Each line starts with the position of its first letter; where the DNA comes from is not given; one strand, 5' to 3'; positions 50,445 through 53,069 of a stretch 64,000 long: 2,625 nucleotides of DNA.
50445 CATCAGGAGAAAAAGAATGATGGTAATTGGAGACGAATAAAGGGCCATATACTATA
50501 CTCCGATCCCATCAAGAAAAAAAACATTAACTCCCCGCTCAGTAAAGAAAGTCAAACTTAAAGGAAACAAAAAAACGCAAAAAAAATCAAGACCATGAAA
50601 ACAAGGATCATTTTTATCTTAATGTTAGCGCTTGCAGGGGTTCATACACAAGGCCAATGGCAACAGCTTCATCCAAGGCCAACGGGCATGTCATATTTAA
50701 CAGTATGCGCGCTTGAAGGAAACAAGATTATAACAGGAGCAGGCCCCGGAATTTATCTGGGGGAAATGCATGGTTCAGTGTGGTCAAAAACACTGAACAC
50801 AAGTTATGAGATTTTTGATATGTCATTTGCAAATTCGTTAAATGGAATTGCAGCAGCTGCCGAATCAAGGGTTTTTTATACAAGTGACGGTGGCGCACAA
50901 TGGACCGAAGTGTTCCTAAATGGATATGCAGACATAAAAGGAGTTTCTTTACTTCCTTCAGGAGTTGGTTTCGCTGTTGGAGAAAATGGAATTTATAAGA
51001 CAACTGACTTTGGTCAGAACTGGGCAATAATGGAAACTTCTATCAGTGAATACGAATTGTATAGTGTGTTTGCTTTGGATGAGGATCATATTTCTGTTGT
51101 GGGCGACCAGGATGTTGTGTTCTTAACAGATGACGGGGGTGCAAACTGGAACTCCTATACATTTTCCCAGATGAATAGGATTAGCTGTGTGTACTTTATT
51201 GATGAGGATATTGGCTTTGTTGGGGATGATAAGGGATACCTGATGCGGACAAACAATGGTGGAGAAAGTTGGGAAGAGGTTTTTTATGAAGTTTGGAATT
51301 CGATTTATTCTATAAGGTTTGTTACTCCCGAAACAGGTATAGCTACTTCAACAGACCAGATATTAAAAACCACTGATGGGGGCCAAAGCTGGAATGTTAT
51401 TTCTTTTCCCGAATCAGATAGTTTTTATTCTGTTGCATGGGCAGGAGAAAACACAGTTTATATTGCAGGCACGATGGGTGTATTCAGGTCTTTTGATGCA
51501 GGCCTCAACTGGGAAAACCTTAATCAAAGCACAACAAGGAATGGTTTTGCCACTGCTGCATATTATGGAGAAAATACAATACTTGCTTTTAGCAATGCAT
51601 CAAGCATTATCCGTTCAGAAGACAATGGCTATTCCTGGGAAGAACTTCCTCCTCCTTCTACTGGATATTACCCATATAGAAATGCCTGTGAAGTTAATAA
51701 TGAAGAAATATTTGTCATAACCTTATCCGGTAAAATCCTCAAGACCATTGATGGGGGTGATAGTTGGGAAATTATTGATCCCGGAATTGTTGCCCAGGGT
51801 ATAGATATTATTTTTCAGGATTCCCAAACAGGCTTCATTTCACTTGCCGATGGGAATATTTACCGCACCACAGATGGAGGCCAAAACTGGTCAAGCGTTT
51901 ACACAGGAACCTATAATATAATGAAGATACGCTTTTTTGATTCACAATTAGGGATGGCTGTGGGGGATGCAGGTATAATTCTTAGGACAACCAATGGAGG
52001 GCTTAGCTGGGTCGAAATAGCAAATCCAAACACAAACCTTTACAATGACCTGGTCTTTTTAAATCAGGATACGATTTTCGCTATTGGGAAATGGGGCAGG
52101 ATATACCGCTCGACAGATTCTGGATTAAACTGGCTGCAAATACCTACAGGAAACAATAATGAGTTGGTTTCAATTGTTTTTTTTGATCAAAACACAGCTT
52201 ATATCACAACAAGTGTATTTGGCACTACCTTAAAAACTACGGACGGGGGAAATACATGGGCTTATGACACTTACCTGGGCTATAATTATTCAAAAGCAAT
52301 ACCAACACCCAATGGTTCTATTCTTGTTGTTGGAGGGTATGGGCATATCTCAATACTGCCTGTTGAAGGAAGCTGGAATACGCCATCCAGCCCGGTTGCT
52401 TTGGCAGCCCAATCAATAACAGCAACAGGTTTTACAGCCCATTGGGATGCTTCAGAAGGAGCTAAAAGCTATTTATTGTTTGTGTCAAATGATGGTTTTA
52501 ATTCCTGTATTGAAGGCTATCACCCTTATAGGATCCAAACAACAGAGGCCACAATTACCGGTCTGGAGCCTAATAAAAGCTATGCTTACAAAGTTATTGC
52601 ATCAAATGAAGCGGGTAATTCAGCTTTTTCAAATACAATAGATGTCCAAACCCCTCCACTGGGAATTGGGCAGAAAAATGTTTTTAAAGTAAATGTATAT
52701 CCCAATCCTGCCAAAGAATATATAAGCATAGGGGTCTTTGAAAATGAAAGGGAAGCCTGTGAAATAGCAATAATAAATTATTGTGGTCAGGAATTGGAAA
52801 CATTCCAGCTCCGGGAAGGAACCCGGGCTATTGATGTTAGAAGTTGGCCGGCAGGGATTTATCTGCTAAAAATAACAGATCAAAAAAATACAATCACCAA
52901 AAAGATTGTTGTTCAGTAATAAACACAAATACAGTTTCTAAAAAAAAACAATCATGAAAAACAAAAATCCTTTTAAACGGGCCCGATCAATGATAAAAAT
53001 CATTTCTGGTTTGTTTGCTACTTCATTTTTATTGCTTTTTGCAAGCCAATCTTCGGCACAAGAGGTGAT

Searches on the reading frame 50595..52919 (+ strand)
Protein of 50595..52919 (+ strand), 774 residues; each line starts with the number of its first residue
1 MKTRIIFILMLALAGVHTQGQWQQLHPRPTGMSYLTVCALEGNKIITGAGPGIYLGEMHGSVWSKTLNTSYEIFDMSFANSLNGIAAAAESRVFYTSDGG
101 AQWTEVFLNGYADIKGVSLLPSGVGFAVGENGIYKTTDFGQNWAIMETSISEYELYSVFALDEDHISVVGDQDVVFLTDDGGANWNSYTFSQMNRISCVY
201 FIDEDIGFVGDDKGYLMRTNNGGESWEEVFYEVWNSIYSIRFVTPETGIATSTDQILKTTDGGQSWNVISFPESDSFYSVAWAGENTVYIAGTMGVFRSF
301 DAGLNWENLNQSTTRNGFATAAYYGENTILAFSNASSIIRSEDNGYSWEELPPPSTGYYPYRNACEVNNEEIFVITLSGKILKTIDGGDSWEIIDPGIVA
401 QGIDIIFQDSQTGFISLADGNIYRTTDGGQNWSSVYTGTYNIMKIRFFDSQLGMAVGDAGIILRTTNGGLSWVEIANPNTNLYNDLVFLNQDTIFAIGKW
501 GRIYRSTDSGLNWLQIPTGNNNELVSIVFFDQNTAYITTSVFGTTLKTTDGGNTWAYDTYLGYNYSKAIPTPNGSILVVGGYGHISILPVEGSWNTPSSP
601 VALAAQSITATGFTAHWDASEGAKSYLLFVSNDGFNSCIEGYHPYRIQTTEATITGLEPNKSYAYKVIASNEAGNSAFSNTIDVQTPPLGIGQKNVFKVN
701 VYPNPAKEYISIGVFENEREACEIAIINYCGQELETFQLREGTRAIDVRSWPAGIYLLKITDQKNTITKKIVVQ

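Call 87: search_protein_families(library=pfam, proteins=[window:50595-52919:+], max_evalue=0.00001)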
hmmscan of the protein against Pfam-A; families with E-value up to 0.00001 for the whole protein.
window:50595-52919:+ (774 aa): 5 families
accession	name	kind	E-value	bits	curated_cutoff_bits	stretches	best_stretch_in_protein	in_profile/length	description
PF14870.12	PSII_BNR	-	6.6e-36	124.5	27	5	441-556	19-138/303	Photosynthesis system II assembly factor YCF48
PF15902.12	Sortilin-Vps10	-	9.1e-26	91.1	33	0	216-331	3-134/446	Sortilin, neurotensin receptor 3,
PF18962.6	Por_Secre_tail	-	3.6e-15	56.5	27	1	701-773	1-75/75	Secretion system C-terminal sorting domain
PF02012.26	BNR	-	3.5e-12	44.8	27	0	423-433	1-11/12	BNR/Asp-box repeat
PF00041.27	fn3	-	1.1e-07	32.4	25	1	599-684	2-83/84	Fibronectin type III domain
